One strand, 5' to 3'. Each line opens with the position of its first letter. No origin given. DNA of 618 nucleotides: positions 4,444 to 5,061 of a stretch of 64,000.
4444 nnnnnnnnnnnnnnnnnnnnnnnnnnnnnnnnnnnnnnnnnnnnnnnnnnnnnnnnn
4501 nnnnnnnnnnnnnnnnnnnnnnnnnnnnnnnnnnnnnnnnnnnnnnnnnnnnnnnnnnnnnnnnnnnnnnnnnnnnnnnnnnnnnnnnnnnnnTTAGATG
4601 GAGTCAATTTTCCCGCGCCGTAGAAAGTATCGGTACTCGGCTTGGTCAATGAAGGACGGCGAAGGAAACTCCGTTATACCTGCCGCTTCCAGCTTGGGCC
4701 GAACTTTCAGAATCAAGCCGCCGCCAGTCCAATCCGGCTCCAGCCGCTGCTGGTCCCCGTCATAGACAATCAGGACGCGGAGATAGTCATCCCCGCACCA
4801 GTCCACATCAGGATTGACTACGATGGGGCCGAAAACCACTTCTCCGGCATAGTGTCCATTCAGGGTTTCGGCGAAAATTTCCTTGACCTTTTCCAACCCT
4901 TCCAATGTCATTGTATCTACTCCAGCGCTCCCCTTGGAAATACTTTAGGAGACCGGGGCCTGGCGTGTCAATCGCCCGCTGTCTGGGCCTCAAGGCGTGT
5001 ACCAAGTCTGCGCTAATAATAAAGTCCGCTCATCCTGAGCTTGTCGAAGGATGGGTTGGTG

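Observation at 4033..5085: HEPN-like plus small-partner two-gene cassette wedged between xseA and xseB and bracketed by two same-orientation REP-A hairpins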

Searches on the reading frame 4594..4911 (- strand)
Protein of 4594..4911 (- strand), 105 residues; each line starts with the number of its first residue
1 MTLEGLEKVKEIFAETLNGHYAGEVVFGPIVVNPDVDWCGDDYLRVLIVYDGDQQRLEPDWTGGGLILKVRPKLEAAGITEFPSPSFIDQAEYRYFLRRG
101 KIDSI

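Call 3: search_protein_families(library=pfam, proteins=[window:4594-4911:-], max_evalue=1)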
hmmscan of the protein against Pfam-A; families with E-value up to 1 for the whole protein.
window:4594-4911:- (105 aa): 1 family
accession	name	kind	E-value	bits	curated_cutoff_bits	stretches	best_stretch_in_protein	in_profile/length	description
PF05837.17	CENP-H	-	0.39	11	29.9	1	26-51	176-201/202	Centromere protein H (CENP-H)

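Call 4: search_protein_families(library=ncbifam, proteins=[window:4594-4911:-], max_evalue=1)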
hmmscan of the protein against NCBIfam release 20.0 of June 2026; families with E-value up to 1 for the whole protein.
window:4594-4911:- (105 aa): 0 families

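Call 5: search_protein_families(library=padloc, proteins=[window:4594-4911:-], max_evalue=1)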
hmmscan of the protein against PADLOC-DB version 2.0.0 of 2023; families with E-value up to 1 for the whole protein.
window:4594-4911:- (105 aa): 0 families

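Call 10: find_homologous_proteins(query=window:4594-4911:-)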
Query window:4594-4911:- (105 aa): 11 proteins with E <= 0.001 among 15 candidates.
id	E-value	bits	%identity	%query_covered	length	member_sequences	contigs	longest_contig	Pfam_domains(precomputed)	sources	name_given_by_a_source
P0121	2.1e-65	236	100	100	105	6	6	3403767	-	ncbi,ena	-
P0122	1.1e-56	207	87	100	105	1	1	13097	-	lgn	-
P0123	6.4e-40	153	70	100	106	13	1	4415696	-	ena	-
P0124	1.4e-39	152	71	97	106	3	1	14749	-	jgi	-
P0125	1.7e-39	152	70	100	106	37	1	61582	-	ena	-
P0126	4.2e-38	148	69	97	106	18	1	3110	-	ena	-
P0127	8.4e-38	147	65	100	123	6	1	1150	-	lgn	-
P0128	2.2e-37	145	68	100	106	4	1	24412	-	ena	-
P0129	2.5e-37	145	67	100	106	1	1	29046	-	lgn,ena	-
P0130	7.7e-37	144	67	97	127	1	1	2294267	-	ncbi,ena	-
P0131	2.5e-36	142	66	100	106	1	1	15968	-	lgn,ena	-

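Call 11: find_encoding_contigs(protein=P0121, flank=6000, max_places=6)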
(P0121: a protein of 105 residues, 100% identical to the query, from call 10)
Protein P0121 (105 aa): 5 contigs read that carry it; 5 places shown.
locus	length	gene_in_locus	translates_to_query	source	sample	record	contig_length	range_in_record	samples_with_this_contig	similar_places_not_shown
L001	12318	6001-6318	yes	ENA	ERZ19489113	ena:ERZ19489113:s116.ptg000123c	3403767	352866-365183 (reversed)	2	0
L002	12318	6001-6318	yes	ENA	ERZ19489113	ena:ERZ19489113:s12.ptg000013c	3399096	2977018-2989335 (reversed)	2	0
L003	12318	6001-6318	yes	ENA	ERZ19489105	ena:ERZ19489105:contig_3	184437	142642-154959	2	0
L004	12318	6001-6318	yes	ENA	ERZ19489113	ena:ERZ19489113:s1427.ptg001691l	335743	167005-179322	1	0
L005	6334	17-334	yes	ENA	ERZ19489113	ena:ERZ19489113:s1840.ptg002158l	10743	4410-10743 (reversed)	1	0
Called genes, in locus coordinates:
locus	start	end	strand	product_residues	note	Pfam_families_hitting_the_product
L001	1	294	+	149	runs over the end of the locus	PF01220:DHquinase_II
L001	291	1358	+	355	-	PF01321:Creatinase_N, PF00557:Peptidase_M24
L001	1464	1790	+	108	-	-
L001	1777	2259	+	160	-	-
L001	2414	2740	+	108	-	-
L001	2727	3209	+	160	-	-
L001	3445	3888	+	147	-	PF05942:PaREP1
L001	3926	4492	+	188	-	PF08207:EFP_N, PF01132:EFP, PF09285:Elong-fact-P_C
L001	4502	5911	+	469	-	PF13742:tRNA_anti_2, PF01336:tRNA_anti-codon, PF02601:Exonuc_VII_L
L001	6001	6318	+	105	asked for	-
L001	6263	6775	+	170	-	-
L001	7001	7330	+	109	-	PF02609:Exonuc_VII_S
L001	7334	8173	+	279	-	PF00551:Formyl_trans_N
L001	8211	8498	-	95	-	PF21716:dnstrm_HI1420, PF01381:HTH_3 (weak)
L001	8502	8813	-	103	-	-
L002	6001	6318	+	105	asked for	-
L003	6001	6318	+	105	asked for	-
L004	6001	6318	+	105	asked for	-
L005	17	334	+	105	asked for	-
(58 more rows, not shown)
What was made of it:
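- On Type II-like toxin-antitoxin module (generic): Strain copy-number variation (call 11).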

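Call 17: find_homologous_proteins(query=A1, max_evalue=0.01)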
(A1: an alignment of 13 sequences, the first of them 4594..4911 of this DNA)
Query A1 (13 sequences) (105 aa, profile of the alignment): 107 proteins with E <= 0.01 among 8000 candidates.
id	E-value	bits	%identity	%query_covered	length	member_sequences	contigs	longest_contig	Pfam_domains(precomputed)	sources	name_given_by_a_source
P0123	8.0e-54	198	70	100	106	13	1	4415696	-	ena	-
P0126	3.4e-53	196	69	97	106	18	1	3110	-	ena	-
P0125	3.9e-53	196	70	100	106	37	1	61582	-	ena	-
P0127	4.3e-53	196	65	100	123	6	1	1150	-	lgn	-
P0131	5.0e-53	195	66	100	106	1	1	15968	-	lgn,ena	-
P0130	7.8e-53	195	67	97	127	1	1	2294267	-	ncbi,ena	-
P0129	1.1e-52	194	67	100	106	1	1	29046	-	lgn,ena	-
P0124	1.1e-52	194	71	97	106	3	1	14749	-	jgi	-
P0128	4.4e-52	192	68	100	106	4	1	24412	-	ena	-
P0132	2.3e-50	187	65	100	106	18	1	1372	-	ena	-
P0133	7.5e-48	179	65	97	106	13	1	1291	-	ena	-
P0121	1.8e-47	178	100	100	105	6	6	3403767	-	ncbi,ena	-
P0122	6.5e-47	176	87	100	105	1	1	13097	-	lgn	-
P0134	7.6e-42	160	35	90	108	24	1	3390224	-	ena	-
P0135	3.5e-39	151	61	100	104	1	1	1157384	-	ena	-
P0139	2.3e-35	139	60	99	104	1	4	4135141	-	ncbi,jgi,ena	jgi:hypothetical protein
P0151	2.5e-30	122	41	82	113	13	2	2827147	-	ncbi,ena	-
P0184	2.1e-26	110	29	89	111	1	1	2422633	-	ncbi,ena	-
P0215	2.8e-21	93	35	91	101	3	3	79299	-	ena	-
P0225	5.1e-15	73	32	90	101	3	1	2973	-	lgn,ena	-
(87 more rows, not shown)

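Call 22: search_solved_structures(query=A3, max_evalue=10, show_alignments=2)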
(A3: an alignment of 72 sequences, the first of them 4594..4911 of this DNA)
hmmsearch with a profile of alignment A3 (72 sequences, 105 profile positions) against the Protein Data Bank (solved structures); distinct sequences matched with E-value up to 10: 0.
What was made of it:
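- On Type VII MNT-HEPN (MntA/HepT) toxin-antitoxin: No Pfam, NCBIfam or PDB-sequence hit (calls 3, 4, 22).
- No PDB chain is matched by the partner profile even at E = 10 (call 22).
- Tried and rejected: The partner profile matched no chain even at E = 10 (call 22).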

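Call 24: search_protein_representatives(alignment_id=A1)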
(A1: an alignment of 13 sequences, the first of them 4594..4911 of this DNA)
Query: 13 sequences, 106 profile positions. Proteins with E-value up to 0.001 (for the whole library): 445; up to 1e-10: 153; up to 1e-30: 2. The best 150 are listed.
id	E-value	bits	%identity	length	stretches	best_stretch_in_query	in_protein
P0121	5.7e-48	177.6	-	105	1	2-105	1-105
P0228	2.1e-46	172.5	-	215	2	6-94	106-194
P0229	2.2e-30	121.0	-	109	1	2-99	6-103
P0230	8.8e-30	119.1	-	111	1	1-105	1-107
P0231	4.7e-29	116.7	-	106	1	1-101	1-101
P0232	2.3e-28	114.5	-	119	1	1-101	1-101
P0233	2.6e-28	114.3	-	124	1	7-101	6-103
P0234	2.3e-27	111.3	-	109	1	2-96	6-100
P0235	6.7e-26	106.6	-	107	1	4-104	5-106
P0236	1.9e-25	105.1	-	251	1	5-98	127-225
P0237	2.2e-25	105.0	-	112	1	2-93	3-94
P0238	5.3e-25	103.7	-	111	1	3-100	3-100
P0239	6.4e-25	103.4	-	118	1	2-100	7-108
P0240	7.6e-25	103.2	-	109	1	2-94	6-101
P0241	1.8e-24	102.0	-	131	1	2-85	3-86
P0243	9.7e-24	99.7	-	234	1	7-99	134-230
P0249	6.7e-23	96.9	-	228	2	11-99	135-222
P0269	1.2e-19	86.5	-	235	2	2-95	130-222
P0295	1.1e-16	77.0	-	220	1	6-100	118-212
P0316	1.1e-14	70.6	-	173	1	5-103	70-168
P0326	3.8e-14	68.8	-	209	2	2-94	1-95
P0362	9.5e-12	61.1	-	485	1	17-93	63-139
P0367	2.2e-11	59.9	-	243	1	2-82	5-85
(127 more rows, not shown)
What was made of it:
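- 4594..4911 (-): Small partner gene, copy A. 105 aa, ATG start with GGAG 8-11 nt upstream. Acidic, pI 4.6. Predicted antitoxin-like subunit. The family has 445 clusters at 50% identity (call 24).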

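Call 25: search_protein_families(library=pfam, proteins=[P0228, P0236, P0243, P0249, P0269, P0295, P0362, P0367, P0316, P0326], max_evalue=0.01)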
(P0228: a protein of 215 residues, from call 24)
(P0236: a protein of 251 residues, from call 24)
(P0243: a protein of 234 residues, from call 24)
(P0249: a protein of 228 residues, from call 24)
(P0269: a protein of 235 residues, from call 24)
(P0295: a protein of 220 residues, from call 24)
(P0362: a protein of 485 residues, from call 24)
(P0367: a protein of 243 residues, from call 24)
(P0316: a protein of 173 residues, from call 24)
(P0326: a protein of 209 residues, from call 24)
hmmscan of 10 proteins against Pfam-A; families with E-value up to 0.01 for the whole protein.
P0228 (215 aa): 1 family
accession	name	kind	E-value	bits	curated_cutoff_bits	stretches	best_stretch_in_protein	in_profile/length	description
PF25493.1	Peripla_BP_A-cyclase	-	0.00056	19.5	27.2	0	10-56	63-107/373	Adenylate cyclase, periplasmic binding protein-like domain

P0236 (251 aa): 0 families

P0243 (234 aa): 0 families

P0249 (228 aa): 0 families

P0269 (235 aa): 2 families
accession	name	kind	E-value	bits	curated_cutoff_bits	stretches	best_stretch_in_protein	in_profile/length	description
PF20439.3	SpoIVA_C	-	2.6e-05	24.7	25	0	128-156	46-74/76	Sporulation stage IV protein A, C-terminal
PF24219.2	DUF7438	-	0.00013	22.7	25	0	1-22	1-21/57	Family of unknown function (DUF7438)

P0295 (220 aa): 0 families

P0362 (485 aa): 0 families

P0367 (243 aa): 0 families

P0316 (173 aa): 0 families

P0326 (209 aa): 0 families

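Call 28: predict_structure(alignment_id=A3)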
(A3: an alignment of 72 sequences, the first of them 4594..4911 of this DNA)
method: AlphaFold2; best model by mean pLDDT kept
length: 105 residues; sequences in the alignment: 72
mean_pLDDT: 94.5   pTM: 0.86
mean pLDDT of the five models: 94.5, 93.7, 93.4, 92.1, 91.4
residues with pLDDT >= 90: 95; 70-90: 10; 50-70: 0; < 50: 0
segments of 3 or more residues with pLDDT < 50: none
pLDDT, mean of each block of 10 residues (from residue 1): 95 97 94 94 96 92 93 97 96 96 88
secondary structure, 60 per line:
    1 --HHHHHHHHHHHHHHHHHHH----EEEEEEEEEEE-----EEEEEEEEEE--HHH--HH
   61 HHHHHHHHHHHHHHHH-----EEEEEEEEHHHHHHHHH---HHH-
elements in order: H3-21 E26-36 E42-51 H59-76 E82-89 H90-98
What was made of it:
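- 4594..4911 (-): AF2 model has pLDDT 94.5 with topology a-b-b-a-b-a (call 28).
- On Type VII MNT-HEPN (MntA/HepT) toxin-antitoxin: The model topology is a-b-b-a-b-a (call 28).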

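Call 31: fold_search(model_id=the predicted structure, library=pdb)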
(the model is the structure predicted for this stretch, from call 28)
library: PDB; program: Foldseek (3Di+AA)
matches with E <= 10: 1223; with E <= 0.001: 0
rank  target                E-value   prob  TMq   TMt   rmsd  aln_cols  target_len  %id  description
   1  1vla_D                1.2e-02  0.92  0.43  0.35   6.4       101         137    6  Crystal structure of Hydroperoxide resistance protein OsmC (TM0919) from Thermotoga maritima at 1.80 A resolution (released 2004-08-17)
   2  2y9j_Y                1.3e-02  0.69  0.35  0.24   7.8        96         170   16  THREE-DIMENSIONAL MODEL OF SALMONELLA'S NEEDLE COMPLEX AT SUBNANOMETER RESOLUTION (released 2011-03-23)
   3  9jxc_B                1.8e-02  0.94  0.45  0.37   5.5        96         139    9  Crystal Structure of AbOhr-R15C (released 2024-11-06)
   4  8byv_A                1.8e-02  0.93  0.52  0.48   6.7       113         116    9  Cryo-EM structure of a Staphylococus aureus 30S-RbfA complex (released 2023-12-27)
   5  1vla_A                1.8e-02  0.92  0.45  0.35   6.4        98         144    6  Crystal structure of Hydroperoxide resistance protein OsmC (TM0919) from Thermotoga maritima at 1.80 A resolution (released 2004-08-17)
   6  1ega_A                2.2e-02  0.99  0.56  0.24   3.7        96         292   12  CRYSTAL STRUCTURE OF A WIDELY CONSERVED GTPASE ERA (released 1999-07-12)
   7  6ebd_C                2.5e-02  0.80  0.38  0.31   5.7        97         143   11  OhrB (Organic Hydroperoxide Resistance protein) mutant (C60A) from Chromobacterium violaceum, interacting with dihydro (released 2020-02-12)
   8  6eb4_B                2.8e-02  0.82  0.38  0.32   5.9        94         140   13  OhrB (Organic Hydroperoxide Resistance protein) from Chromobacterium violaceum (released 2020-02-05)
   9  1ega_B                3.7e-02  0.98  0.62  0.25   5.0       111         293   14  CRYSTAL STRUCTURE OF A WIDELY CONSERVED GTPASE ERA (released 1999-07-12)
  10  2bjo_A                3.7e-02  0.82  0.40  0.34   5.8        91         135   11  Crystal Structure of the Organic Hydroperoxide Resistance Protein OhrB of Bacillus subtilis (released 2006-03-09)
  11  6ebc_D                3.7e-02  0.82  0.39  0.32   5.7        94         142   13  OhrB (Organic Hydroperoxide Resistance protein) wild type from Chromobacterium violaceum and reduced by DTT (released 2020-02-12)
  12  6vd9_A                3.7e-02  0.28  0.24  0.29   7.1        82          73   21  Metal-bound C-terminal domain of the CzcD transporter from Cuprividus metallidurans (released 2020-06-24)
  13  6mjn_B                4.0e-02  0.80  0.41  0.33   5.9        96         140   12  Crystal structure of an organic hydroperoxide resistance protein OsmC, predicted redox protein, regulator of sulfide b (released 2018-10-03)
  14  9jx6_B                4.0e-02  0.57  0.33  0.28   6.4        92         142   10  Crystal Structure of wild type Ab-ohrB (released 2024-11-06)
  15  3gpc_B                4.3e-02  0.97  0.49  0.12   3.5        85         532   18  Crystal structure of human Acyl-CoA synthetase medium-chain family member 2A (L64P mutation) in a complex with CoA (released 2009-04-07)
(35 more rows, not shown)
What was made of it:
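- On Type II-like toxin-antitoxin module (generic): The model is a compact alpha/beta fold (calls 28, 31).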

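Call 33: search_protein_families(library=pfam, alignment_id=A3, max_evalue=10)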
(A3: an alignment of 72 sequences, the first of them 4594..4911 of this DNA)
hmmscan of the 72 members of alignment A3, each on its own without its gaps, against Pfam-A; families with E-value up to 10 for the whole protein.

A. member 1, window:4594-4911:- (105 aa): 1 family
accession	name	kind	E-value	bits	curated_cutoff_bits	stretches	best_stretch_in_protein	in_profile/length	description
PF05837.17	CENP-H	-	0.39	11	29.9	1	26-51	176-201/202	Centromere protein H (CENP-H)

B. families by the number of members that match (of 72 scanned): 17 families
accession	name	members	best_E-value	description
PF12342.13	DUF3640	4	0.0021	Protein of unknown function (DUF3640)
PF03445.19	DUF294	4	0.0031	Putative nucleotidyltransferase DUF294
PF17843.6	MycE_N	2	0.011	MycE methyltransferase N-terminal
PF24512.1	DUF7592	2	0.049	Domain of unknown function (DUF7592)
PF23592.1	Cadherin_CELSR2_9th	2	0.05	CELSR2-like, ninth cadherin domain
PF17759.6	tRNA_synthFbeta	2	0.1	Phenylalanyl tRNA synthetase beta chain CLM domain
PF18810.6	PBECR2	1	0.036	phage-Barnase-EndoU-ColicinE5/D-RelE like nuclease2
PF13707.11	RloB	1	0.064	RloB-like protein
PF03235.19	GmrSD_N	1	0.085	GmrSD restriction endonuclease, N-terminal domain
PF19643.4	DUF6146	1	0.14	Family of unknown function (DUF6146)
PF14261.11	DUF4351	1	0.16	Domain of unknown function (DUF4351)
PF19294.4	DACZ_N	1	0.17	Diadenylate cyclase, N-terminal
PF11697.13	DUF3293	1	0.21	Protein of unknown function (DUF3293)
PF00799.26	Gemini_AL1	1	0.23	Geminivirus Rep catalytic domain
PF13362.12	Toprim_3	1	0.26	Toprim domain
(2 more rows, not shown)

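Call 56: fold_search(model_id=the predicted structure, library=viral)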
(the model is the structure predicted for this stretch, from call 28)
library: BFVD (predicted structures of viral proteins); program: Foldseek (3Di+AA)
matches with E <= 10: 1005; with E <= 0.001: 0
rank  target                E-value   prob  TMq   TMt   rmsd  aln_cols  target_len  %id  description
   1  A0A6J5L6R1            7.8e-03  0.97  0.45  0.41   5.6       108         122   11  Uncharacterized protein [uncultured Caudovirales phage]
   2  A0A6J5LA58            1.8e-02  0.97  0.53  0.59   4.7        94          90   13  Uncharacterized protein [uncultured Caudovirales phage]
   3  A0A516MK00            1.8e-02  0.96  0.47  0.52   4.4        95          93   16  (no name in the UniProt tables at hand)
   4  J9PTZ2                2.5e-02  0.69  0.38  0.15   7.2        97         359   16  Uncharacterized protein [Bacillus phage BCD7]
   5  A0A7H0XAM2            2.7e-02  0.41  0.32  0.07  14.1       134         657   14  (no name in the UniProt tables at hand)
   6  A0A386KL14            2.9e-02  0.75  0.40  0.40   5.7       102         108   13  Uncharacterized protein [Escherichia phage vB_vPM_PD06]
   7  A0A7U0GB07            3.1e-02  0.69  0.37  0.37   5.7        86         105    8  (no name in the UniProt tables at hand)
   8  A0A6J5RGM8            3.3e-02  0.80  0.43  0.38   5.9       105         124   10  Uncharacterized protein [uncultured Caudovirales phage]
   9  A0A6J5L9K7            3.7e-02  0.91  0.50  0.48   4.8       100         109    9  Uncharacterized protein [uncultured Caudovirales phage]
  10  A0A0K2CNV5            4.6e-02  0.72  0.41  0.16   4.3        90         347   17  Putative replicon initiation protein [Brevibacillus phage SecTim467]
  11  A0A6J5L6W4            6.5e-02  0.41  0.38  0.27  10.4       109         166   16  Uncharacterized protein [uncultured Caudovirales phage]
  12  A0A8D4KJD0            6.5e-02  0.28  0.30  0.10  14.3       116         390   13  (no name in the UniProt tables at hand)
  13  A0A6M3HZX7            6.9e-02  0.14  0.23  0.21  15.6       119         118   14  (no name in the UniProt tables at hand)
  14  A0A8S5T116            1.1e-01  0.30  0.36  0.10   9.9       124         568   11  Uncharacterized protein [Myoviridae sp. ctWb16]
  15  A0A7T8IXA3            1.1e-01  0.23  0.33  0.21  10.1       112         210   16  (no name in the UniProt tables at hand)
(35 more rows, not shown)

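Call 59: list_cluster_members(proteins=[P0121, P0001, P0004, P0009, P0139, P0151, P0059, P0096])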
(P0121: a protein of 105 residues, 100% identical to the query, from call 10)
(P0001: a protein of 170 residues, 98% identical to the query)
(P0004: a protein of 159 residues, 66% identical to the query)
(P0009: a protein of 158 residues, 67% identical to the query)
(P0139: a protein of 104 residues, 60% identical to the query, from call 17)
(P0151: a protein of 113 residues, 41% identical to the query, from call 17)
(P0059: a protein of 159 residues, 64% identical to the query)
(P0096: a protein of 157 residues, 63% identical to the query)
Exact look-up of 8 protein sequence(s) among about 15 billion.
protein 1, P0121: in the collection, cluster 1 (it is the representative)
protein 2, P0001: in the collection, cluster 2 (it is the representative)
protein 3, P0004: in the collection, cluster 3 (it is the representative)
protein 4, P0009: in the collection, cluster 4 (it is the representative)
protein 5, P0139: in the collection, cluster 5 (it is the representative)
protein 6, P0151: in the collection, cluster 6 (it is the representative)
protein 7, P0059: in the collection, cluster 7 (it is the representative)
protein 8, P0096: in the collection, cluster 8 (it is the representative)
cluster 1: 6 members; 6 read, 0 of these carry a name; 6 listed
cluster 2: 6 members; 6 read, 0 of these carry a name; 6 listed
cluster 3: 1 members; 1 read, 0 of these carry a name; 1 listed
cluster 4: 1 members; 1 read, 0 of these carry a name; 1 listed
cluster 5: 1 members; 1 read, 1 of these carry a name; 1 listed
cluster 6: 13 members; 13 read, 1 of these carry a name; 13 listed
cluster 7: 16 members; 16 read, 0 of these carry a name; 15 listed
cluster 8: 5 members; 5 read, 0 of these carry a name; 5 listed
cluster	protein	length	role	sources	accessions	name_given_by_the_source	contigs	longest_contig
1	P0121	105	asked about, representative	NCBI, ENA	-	-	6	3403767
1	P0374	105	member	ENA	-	-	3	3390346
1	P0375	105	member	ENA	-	-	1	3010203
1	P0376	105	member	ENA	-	-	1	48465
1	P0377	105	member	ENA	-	-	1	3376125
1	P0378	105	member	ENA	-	-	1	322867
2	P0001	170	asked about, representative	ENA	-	-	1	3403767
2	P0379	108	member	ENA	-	-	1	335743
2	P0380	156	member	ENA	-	-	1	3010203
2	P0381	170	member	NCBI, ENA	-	-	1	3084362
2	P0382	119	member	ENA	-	-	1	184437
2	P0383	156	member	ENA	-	-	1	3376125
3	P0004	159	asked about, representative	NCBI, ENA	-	-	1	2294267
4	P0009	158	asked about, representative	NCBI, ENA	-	-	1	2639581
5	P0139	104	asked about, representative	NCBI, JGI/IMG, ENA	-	hypothetical protein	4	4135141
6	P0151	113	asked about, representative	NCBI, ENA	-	-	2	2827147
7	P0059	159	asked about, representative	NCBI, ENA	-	-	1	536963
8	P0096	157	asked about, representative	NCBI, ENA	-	-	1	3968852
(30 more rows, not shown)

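Call 66: find_encoding_contigs(protein=P0225, flank=2500, max_places=3)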
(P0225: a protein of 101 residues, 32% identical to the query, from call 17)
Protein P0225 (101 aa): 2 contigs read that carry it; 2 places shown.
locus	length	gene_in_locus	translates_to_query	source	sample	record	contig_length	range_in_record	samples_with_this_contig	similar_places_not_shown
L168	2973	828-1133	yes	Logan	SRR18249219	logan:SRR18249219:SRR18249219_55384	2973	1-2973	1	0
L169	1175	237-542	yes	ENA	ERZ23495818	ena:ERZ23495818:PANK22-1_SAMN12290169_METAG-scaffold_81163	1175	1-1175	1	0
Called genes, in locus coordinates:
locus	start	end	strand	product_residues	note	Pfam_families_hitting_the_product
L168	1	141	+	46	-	?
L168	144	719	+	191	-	PF00034:Cytochrom_C, PF13442:Cytochrome_CBB3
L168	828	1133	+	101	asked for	-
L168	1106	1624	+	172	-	-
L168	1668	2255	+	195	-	PF03918:CcmH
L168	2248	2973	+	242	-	?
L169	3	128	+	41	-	?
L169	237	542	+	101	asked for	-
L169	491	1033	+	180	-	-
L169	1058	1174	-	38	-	?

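Call 67: find_encoding_contigs(protein=P0184, flank=2500, max_places=2)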
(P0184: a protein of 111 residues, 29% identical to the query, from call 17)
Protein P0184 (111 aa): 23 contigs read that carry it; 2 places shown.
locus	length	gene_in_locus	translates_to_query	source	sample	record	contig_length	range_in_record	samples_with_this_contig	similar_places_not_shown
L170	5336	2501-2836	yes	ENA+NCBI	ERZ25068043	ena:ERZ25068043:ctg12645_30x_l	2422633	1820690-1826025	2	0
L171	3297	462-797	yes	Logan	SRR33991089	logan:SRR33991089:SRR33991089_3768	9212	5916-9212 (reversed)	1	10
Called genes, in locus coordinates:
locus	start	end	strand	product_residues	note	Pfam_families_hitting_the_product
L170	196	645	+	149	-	PF01220:DHquinase_II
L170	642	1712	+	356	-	PF01321:Creatinase_N, PF00557:Peptidase_M24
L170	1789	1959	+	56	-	-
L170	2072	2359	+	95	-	-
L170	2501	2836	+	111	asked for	-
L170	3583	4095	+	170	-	PF09339:HTH_IclR (faint)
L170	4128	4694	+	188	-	PF08207:EFP_N, PF01132:EFP, PF09285:Elong-fact-P_C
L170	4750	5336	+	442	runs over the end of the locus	PF01336:tRNA_anti-codon, PF13742:tRNA_anti_2, PF02601:Exonuc_VII_L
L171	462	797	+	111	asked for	-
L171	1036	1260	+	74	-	-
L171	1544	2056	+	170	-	PF09339:HTH_IclR (faint)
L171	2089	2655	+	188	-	PF08207:EFP_N, PF01132:EFP, PF09285:Elong-fact-P_C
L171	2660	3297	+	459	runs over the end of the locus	PF13742:tRNA_anti_2, PF01336:tRNA_anti-codon, PF02601:Exonuc_VII_L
